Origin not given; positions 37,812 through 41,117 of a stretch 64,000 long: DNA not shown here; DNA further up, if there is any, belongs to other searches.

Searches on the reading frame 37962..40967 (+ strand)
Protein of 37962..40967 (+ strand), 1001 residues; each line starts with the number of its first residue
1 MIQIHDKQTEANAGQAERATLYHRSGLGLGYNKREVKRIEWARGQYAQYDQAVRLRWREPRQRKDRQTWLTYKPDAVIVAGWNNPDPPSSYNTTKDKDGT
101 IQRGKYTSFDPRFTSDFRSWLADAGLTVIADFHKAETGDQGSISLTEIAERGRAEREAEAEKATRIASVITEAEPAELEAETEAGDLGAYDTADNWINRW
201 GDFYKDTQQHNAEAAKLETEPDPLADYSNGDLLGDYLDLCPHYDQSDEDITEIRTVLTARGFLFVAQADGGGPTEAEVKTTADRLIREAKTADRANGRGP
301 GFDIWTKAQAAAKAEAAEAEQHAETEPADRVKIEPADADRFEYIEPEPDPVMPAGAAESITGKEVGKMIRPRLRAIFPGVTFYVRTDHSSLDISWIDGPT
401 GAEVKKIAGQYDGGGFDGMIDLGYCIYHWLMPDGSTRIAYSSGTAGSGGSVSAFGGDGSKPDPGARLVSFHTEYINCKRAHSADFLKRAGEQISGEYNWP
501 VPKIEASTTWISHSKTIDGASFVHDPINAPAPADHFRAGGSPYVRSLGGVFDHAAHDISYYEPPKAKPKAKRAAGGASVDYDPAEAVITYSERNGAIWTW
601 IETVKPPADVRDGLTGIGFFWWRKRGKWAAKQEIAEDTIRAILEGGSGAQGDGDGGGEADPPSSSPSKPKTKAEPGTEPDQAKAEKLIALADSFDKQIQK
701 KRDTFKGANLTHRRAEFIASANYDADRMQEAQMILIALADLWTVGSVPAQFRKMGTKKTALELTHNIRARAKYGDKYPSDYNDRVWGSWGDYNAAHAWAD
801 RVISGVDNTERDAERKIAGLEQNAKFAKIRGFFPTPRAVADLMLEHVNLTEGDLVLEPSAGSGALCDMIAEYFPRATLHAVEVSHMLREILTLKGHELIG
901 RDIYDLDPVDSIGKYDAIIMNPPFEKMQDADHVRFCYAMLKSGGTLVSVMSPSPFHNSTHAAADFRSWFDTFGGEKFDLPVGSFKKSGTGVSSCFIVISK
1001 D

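Call 11: search_protein_families(library=pfam, proteins=[window:37962-40967:+])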
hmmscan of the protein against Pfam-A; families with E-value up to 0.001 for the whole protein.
window:37962-40967:+ (1001 aa): 3 families
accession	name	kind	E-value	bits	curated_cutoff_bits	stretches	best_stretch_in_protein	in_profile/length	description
PF18847.6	LPD29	-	8.2e-13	49.3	27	1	361-422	2-65/93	Large polyvalent protein associated domain 29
PF05175.20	MTS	-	1.5e-06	28.4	23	1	840-950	20-140/170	Methyltransferase small domain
PF08242.18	Methyltransf_12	-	0.00066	20.8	30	0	859-946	4-98/98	Methyltransferase domain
